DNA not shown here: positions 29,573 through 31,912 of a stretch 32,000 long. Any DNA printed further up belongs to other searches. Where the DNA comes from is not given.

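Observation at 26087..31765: Twin regulator-plus-DUF2130-like nuclease cassettes: candidate uncharacterised defence locus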

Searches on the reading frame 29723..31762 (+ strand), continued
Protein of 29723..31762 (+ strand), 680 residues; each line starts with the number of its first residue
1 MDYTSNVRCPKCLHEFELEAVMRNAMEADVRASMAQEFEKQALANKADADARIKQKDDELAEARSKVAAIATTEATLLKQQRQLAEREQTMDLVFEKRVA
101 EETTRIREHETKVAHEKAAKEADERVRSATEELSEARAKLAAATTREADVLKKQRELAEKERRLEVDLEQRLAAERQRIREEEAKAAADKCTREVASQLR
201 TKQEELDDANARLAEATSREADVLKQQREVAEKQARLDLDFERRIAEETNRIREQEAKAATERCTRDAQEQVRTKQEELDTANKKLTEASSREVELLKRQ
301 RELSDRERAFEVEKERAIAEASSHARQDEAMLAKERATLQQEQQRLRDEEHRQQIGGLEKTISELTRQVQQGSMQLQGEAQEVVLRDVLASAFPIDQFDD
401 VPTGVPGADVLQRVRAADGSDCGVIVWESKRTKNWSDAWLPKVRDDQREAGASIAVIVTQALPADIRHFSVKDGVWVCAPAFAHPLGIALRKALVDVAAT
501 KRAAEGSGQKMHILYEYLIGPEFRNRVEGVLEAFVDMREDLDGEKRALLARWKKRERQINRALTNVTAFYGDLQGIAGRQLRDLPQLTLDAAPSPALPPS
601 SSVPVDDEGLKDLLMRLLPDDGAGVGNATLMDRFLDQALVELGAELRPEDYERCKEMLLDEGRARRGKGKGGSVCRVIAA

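Call 26: search_dna_similar(query=window:29723-31762:+, collection=plasmids, mode=protein, max_evalue=0.001, max_rows=30)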
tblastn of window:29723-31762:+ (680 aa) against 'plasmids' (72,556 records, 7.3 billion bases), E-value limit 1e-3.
Records with a match: 41; places in all: 51; records where one place covers at least 80% of the query: 0.
Best place of each record, by identity: <60% 41.
By first word of the organism name: Bradyrhizobium 31; Mesorhizobium 3; Granulicella 2; Sulfurimonas 2; Chryseobacterium 2; Aliarcobacter 1.
By predicted mobility (MOB-suite, as given by PLSDB): conjugative 19; non-mobilizable 13; mobilizable 9.
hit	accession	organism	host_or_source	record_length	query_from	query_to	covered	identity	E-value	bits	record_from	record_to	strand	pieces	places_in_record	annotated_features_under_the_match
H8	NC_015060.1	Granulicella tundricola MP5ACTX9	-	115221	189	587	59%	40.4%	2e-63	236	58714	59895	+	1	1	DUF2130 domain-containing protein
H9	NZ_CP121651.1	Bradyrhizobium sp. CB82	Stylosanthes guianensis,cell culture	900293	211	587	55%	40.3%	3e-66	244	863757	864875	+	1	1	DUF2130 domain-containing protein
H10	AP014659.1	Bradyrhizobium diazoefficiens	-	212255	203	587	57%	39.3%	4e-66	244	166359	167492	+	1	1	uncharacterized protein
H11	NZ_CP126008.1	Bradyrhizobium elkanii USDA 94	Glycine max,soybean,root nodule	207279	203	587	57%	39.1%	1e-65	243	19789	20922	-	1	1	DUF2130 domain-containing protein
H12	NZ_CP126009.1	Bradyrhizobium elkanii USDA 94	Glycine max,soybean,root nodule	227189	203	587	57%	39.1%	1e-65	243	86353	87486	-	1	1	DUF2130 domain-containing protein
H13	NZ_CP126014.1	Bradyrhizobium japonicum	Glycine max,soybean,root nodule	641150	211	587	55%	39.7%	6e-69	253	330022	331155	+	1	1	DUF2130 domain-containing protein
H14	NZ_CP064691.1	Bradyrhizobium sp. 192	Acmispon strigosus,cell culture,root ...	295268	211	587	55%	39.7%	3e-66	244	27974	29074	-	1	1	DUF2130 domain-containing protein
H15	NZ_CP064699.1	Bradyrhizobium sp. 183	Acmispon strigosus,cell culture,root ...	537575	211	587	55%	39.4%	2e-66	245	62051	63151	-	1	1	DUF2130 domain-containing protein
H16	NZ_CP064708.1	Bradyrhizobium sp. 131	Acmispon strigosus,cell culture,root ...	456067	211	587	55%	39.4%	7e-66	243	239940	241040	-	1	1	DUF2130 domain-containing protein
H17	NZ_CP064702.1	Bradyrhizobium sp. 172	Acmispon strigosus,cell culture,root ...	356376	211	587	55%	39.4%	1e-65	243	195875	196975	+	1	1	DUF2130 domain-containing protein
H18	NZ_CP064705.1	Bradyrhizobium sp. 155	Acmispon strigosus,cell culture,root ...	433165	211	587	55%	39.4%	1e-65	243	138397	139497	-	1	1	DUF2130 domain-containing protein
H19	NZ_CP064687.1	Bradyrhizobium sp. 4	Acmispon strigosus,cell culture,root ...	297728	211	587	55%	39.2%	9e-65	240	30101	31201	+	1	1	DUF2130 domain-containing protein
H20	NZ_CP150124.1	Bradyrhizobium ottawaense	-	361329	203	587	57%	37.3%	2e-63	236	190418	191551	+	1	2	DUF2130 domain-containing protein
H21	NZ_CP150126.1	Bradyrhizobium ottawaense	Glycine max cv. AC Orford,cell ...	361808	203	587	57%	37.3%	2e-63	236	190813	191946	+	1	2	DUF2130 domain-containing protein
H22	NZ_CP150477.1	Bradyrhizobium ottawaense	Glycine max cv. AC Orford,cell culture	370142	203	587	57%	37.3%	2e-63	236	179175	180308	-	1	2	DUF2130 domain-containing protein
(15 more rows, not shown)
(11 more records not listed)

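Call 27: get_annotated_region(hit=H8, flank=8000)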
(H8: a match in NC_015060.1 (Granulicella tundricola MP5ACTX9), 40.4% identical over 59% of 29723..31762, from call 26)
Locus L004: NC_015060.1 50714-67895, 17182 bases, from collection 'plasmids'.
description: Granulicella tundricola MP5ACTX9 plasmid pACIX905, complete sequence
organism: Granulicella tundricola MP5ACTX9 (NCBI taxid 1198114)
taxonomy: Bacteria; Acidobacteriota; Terriglobia; Terriglobales; Acidobacteriaceae; Granulicella; Granulicella tundricola; Granulicella tundricola MP5ACTX9
host: -; source: -; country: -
typing (MOB-suite, as given by PLSDB): conjugative; replicon rep_cluster_93; relaxase MOBF; mating-pair formation MPF_T
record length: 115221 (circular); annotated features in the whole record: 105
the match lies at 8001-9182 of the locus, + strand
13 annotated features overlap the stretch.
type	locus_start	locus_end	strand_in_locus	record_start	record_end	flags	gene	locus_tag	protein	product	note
CDS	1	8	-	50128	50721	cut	-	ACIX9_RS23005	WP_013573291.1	ParA family protein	-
CDS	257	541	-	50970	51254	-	-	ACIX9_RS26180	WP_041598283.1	hypothetical protein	-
CDS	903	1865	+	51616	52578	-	-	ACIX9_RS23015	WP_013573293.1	tyrosine-type recombinase/integrase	GO:0015074 - DNA integration [Evidence IEA]; GO:0006310 - DNA recombination [Evidence IEA]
CDS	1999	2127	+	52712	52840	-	-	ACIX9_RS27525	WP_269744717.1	hypothetical protein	-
CDS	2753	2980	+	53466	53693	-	-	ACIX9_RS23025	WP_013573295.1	hypothetical protein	-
CDS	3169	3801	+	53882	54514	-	-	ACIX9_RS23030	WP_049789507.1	NYN domain-containing protein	-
CDS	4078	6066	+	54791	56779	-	-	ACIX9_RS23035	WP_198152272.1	EAL domain-containing protein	-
CDS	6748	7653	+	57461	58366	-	-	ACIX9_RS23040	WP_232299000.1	alpha/beta hydrolase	-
CDS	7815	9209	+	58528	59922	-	-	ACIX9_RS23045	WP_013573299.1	DUF2130 domain-containing protein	-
CDS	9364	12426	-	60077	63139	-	-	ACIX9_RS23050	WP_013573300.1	NB-ARC domain-containing protein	-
CDS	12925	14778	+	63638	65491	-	-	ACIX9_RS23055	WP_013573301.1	AAA family ATPase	-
CDS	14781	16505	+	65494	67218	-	-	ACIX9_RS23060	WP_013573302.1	DEAD/DEAH box helicase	-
CDS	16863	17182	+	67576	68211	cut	-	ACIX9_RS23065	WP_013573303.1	recombinase family protein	GO:0006310 - DNA recombination [Evidence IEA]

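Call 28: get_annotated_region(hit=H13, flank=8000)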
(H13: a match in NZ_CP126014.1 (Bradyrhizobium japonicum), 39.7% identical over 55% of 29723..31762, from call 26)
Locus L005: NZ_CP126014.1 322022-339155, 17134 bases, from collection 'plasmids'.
description: Bradyrhizobium japonicum strain S11L-Bj plasmid pS11L-1, complete sequence
organism: Bradyrhizobium japonicum (NCBI taxid 375)
taxonomy: Bacteria; Pseudomonadota; Alphaproteobacteria; Hyphomicrobiales; Nitrobacteraceae; Bradyrhizobium; Bradyrhizobium japonicum
host: -; source: Glycine max,soybean,root nodule; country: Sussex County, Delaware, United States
typing (MOB-suite, as given by PLSDB): conjugative; replicon rep_cluster_506; relaxase MOBP; mating-pair formation MPF_T
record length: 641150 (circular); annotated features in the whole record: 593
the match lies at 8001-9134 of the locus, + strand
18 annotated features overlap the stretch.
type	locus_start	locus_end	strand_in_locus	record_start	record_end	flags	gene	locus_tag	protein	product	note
CDS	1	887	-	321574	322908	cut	-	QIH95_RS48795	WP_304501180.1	substrate-binding protein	-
CDS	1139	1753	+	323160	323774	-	-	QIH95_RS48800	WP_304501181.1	hypothetical protein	-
CDS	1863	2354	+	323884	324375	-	-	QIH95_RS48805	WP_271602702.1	MarR family transcriptional regulator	GO:0006355 - regulation of DNA-templated transcription [Evidence IEA]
CDS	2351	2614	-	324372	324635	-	-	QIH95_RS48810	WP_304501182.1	hypothetical protein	-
CDS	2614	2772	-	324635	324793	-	-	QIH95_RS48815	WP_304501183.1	hypothetical protein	-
CDS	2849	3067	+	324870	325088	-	-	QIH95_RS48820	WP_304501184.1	outer membrane beta-barrel protein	-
CDS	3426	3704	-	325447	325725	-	-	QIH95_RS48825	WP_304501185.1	hypothetical protein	-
CDS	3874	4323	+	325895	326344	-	-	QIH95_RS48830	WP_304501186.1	hypothetical protein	-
CDS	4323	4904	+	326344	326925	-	-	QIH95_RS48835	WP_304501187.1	hypothetical protein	-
CDS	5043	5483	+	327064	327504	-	-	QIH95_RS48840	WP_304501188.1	hypothetical protein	-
CDS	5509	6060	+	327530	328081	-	-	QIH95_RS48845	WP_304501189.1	hypothetical protein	-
CDS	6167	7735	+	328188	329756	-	-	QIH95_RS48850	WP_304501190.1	AAA family ATPase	-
CDS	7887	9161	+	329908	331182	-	-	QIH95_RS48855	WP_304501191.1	DUF2130 domain-containing protein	-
CDS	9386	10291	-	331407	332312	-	-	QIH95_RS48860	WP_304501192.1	hypothetical protein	-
CDS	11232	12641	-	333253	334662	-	-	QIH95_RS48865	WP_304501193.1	nuclease PIN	-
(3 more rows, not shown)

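Call 29: get_annotated_region(hit=H1, flank=8000)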
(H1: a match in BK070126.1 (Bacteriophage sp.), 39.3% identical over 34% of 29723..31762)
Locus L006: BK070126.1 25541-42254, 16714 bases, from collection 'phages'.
description: TPA_asm: Bacteriophage sp. isolate HheilmanniiASB2 prophage genomic sequence.
organism: Bacteriophage sp. (NCBI taxid 38018)
taxonomy: Viruses
host: Helicobacter heilmannii; source: -; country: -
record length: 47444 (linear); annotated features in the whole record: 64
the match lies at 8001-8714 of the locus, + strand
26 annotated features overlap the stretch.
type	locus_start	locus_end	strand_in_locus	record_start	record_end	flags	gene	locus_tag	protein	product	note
CDS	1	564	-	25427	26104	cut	-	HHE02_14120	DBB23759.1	hypothetical protein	-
CDS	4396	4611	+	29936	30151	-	-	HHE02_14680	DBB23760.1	hypothetical protein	-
CDS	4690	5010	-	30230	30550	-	-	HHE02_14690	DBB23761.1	hypothetical protein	-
CDS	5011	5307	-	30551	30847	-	-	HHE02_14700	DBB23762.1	hypothetical protein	-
CDS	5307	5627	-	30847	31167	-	-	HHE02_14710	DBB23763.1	hypothetical protein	-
CDS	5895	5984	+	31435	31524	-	-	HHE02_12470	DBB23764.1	hypothetical protein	-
CDS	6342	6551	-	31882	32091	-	-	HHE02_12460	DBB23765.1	hypothetical protein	-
CDS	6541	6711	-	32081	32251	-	-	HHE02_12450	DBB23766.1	hypothetical protein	-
CDS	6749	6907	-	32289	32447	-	-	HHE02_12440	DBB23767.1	hypothetical protein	-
CDS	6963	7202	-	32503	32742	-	-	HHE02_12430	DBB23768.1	Plasmid partitioning protein ParA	-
CDS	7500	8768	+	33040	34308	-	-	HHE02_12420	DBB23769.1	hypothetical protein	-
CDS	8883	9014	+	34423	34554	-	-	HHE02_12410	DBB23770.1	hypothetical protein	-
CDS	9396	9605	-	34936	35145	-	-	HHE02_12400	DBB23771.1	hypothetical protein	-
CDS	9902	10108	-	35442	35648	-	-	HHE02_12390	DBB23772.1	hypothetical protein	-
CDS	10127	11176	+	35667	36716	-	-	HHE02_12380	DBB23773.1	hypothetical protein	-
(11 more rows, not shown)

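Call 37: search_solved_structures(query=A1, max_evalue=10, show_alignments=2)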
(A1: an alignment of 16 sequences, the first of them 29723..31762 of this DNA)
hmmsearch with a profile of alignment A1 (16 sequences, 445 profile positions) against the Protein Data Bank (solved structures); distinct sequences matched with E-value up to 10: 32.
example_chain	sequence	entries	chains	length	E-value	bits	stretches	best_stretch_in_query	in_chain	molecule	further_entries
2i13_A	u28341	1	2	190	0.00068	21.7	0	4-24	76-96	Aart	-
7emf_O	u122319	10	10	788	0.0023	20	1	49-165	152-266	Mediator of RNA polymerase II transcription subunit 15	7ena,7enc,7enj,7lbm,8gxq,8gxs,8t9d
9e5c_2i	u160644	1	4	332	0.0046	19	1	24-205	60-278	Radial spoke protein 3, putative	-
4rm8_A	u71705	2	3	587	0.0048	18.9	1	43-187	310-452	Ezrin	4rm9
1mey_C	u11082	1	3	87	0.0067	18.4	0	3-23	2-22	CONSENSUS ZINC FINGER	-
8rd2_A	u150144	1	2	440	0.0073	18.3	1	33-206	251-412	Invariant surface glycoprotein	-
8pv1_Ce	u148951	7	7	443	0.011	17.7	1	32-172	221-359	Ribosome biogenesis protein NOP53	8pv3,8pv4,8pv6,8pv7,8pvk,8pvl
9y6s_8u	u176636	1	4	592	0.014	17.4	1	28-198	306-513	Radial spoke protein 3, putative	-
8bd3_U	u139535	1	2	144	0.064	15.2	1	57-164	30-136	Chloroplast oxygen-evolving enhancer protein 3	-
9hd7_Q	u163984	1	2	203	0.068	15.1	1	55-164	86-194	Chloroplast oxygen-evolving enhancer protein 3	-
9ugr_A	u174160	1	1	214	0.069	15.1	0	342-405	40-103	Syn-F4-Link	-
9glc_BC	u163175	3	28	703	0.086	14.8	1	41-155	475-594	Splicing factor proline/glutamine rich (polypyrimidine tract binding protein associated)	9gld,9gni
9e5c_4u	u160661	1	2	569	0.26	13.2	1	41-169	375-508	TbRSP63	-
6ds9_A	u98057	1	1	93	0.29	13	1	40-117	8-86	de novo designed three helix bundle GRa3D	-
9s4q_25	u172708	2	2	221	0.5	12.3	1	46-160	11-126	Kinetochore protein SPC25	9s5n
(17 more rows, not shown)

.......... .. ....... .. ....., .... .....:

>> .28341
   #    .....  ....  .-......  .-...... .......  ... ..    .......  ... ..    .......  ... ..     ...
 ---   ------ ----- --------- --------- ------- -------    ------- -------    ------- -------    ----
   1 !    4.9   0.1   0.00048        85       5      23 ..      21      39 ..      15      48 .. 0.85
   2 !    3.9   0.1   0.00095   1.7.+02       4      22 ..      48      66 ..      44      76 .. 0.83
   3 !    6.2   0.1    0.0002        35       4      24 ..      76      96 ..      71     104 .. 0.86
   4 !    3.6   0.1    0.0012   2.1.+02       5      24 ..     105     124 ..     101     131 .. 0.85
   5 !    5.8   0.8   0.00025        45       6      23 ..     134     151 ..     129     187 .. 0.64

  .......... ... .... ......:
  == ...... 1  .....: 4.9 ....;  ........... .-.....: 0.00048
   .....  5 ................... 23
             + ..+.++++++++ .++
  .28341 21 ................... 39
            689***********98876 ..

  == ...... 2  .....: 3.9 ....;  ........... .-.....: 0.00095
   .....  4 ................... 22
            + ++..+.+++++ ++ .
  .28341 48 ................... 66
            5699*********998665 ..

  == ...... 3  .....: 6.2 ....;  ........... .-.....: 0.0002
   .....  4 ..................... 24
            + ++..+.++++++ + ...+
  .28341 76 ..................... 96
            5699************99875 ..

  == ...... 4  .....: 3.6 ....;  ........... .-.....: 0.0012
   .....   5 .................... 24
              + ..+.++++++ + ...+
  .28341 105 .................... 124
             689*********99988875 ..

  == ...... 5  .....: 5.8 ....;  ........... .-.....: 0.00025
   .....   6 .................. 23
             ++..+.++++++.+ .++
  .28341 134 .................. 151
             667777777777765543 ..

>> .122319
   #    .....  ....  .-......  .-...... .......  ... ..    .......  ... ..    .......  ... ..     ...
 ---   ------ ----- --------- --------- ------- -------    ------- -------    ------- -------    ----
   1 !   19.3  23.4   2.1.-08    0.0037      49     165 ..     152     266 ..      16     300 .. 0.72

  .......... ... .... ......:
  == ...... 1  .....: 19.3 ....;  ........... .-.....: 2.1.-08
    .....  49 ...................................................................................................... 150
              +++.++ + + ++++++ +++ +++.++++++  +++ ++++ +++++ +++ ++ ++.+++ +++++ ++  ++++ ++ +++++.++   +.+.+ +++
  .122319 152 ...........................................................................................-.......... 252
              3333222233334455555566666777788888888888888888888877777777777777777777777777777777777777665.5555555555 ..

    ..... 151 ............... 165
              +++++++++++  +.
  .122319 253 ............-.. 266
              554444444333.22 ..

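Call 42: find_related_loci(query=A3, collection=genome_contigs, flank=10000)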
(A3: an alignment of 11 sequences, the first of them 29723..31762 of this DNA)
Query A3 (680 aa) in genome_contigs; peptide patterns used: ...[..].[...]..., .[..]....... (x = any residue, [..] = any of these).
600 stretches matched a pattern (row limit reached: there are more); 593 encode a relative of the query (tblastn E <= 1e-3); the best 80 are kept; 80 distinct loci.
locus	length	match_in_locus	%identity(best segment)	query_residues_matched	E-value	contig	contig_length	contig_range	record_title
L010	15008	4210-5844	35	6-594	3e-90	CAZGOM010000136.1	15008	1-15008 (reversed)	MAG TPA_asm: uncultured Phycisphaeraceae bacterium isolate SRP193066_co1_210 genome assembly, contig: NODE_3722_length_1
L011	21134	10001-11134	43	141-595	1e-89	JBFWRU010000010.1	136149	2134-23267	MAG: Nitrospirales bacterium isolate CA_2019_TPBF_213 NODE_1183_length_136149_cov_157.449957_TPBF, whole genome shotgun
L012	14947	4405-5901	40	6-598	4e-89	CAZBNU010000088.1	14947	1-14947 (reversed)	MAG TPA_asm: uncultured Nitrospirales bacterium isolate binchicken_co42_482 genome assembly, contig: NODE_5818_length_14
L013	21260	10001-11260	43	1-595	4e-89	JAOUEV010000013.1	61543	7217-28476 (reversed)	MAG: Nitrospirota bacterium isolate 4_1_July_SF_Bin20 4_1_July_SF_Bin20_scaffold_110_c1, whole genome shotgun sequence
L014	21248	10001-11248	42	6-596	2e-88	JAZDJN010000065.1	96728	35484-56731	MAG: bacterium isolate MEGAHIT-group-0.487 k141_8975709, whole genome shotgun sequence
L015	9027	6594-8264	34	1-587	2e-88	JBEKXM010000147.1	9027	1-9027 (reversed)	MAG: Tepidisphaeraceae bacterium isolate SPRUCE 651 SPRUCE_651_147, whole genome shotgun sequence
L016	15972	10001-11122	42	146-591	1e-87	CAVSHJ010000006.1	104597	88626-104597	MAG: Thermodesulfovibrionales bacterium isolate MFD01299.bin.3.198 genome assembly, contig: contig_24020, whole genome s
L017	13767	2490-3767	41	6-602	3e-87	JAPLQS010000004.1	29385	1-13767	MAG: Nitrosospira sp. isolate LacPavin_0818_WC40_MAG_55_48 LacPavin_0818_WC40_scaffold_601143, whole genome shotgun sequ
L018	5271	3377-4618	47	7-595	4e-86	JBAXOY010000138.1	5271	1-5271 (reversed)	MAG: Chlamydiota bacterium isolate ELA517 MAG517_138, whole genome shotgun sequence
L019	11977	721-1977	42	6-595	1e-85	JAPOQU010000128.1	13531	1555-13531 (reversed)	MAG: Gammaproteobacteria bacterium isolate APA_bin_93 c_000000612076, whole genome shotgun sequence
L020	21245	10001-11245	44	6-591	1e-85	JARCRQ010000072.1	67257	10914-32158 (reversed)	MAG: Sideroxydans sp. isolate Simpson2 k141_7466, whole genome shotgun sequence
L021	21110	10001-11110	42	230-598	7e-85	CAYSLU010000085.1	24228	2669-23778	MAG TPA_asm: uncultured Verrucomicrobiota bacterium isolate SRP272421_co4_691 genome assembly, contig: NODE_4670_length_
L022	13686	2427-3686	44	6-596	9e-85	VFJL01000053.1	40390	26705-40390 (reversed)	MAG: Nitrosomonadales bacterium isolate Bin_61_7 c_000001013756, whole genome shotgun sequence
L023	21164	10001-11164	41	146-603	2e-84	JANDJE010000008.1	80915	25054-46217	MAG: Nitrospira sp. isolate SRBZ-2_Bin184 NODE_7_length_80915_cov_3.301247, whole genome shotgun sequence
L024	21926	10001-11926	32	7-675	1e-84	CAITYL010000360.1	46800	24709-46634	MAG: uncultured Lentisphaerae bacterium isolate Loclat_bin-12951 genome assembly, contig: bin-12951:360/404, whole genom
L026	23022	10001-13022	40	153-617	2e-84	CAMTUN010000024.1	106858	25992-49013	MAG: uncultured beta proteobacterium isolate G04_MAG_00030 genome assembly, contig: G04_MAG_00030_000000000011, whole ge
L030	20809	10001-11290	40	178-619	3e-83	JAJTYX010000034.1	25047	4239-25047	MAG: Gammaproteobacteria bacterium isolate DTUPRO9 34-Genome51, whole genome shotgun sequence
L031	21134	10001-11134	45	146-600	3e-83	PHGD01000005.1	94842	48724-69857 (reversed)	MAG: Nitrospira sp. LK70 C_2_scaffold_430, whole genome shotgun sequence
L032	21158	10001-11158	39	146-601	8e-83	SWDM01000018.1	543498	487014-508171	MAG: Nitrospira sp. isolate RSF3 Nitrospira_sp_RSF3_18, whole genome shotgun sequence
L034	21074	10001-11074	41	215-589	4e-83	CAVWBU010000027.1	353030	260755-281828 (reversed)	MAG: uncultured Fibrobacterota bacterium isolate MFD03726.bin.1.27 genome assembly, contig: contig_18792, whole genome s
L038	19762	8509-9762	45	7-595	9e-83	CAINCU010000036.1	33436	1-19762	MAG: uncultured Gallionellaceae bacterium isolate MJ-time_bin-5145 genome assembly, contig: bin-5145:36/76, whole genome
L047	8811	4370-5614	42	6-591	3e-82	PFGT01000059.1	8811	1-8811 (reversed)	MAG: Hydrogenophilales bacterium CG12_big_fil_rev_8_21_14_0_65_61_21 CG12_8_21_14_0.65_scaffold_3527_c, whole genome sho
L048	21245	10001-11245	40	6-595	4e-82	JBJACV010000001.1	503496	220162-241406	MAG: Nitrospira sp. isolate RAS-S14-bin2 k141_506834_length_503496_cov_31.0009, whole genome shotgun sequence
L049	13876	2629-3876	43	6-595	6e-82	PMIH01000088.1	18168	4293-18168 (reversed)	MAG: Rhodocyclaceae bacterium isolate fen_999 73.20120600_E3D.60_contig_29521, whole genome shotgun sequence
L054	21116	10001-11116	42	144-593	1e-81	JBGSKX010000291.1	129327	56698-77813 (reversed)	MAG: Pirellulales bacterium isolate JTS-AC191 k141_4210127, whole genome shotgun sequence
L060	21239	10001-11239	41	6-589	7e-81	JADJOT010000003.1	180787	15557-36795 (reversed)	MAG: Candidatus Accumulibacter affinis isolate Fred_18-Q3-R57-64_BAT3C.720 tig00004116-10-1811050, whole genome shotgun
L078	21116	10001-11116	41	141-589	3e-79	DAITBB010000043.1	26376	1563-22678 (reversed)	MAG TPA_asm: Hyphomicrobium sp. isolate CTOTU46462 NODE_445_length_26376_cov_6.431898, whole genome shotgun sequence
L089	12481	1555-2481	42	276-591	2e-78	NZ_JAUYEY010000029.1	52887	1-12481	MAG: Polaromonas sp. isolate C21_concoct.bin.69 C21_k141_126027, whole genome shotgun sequence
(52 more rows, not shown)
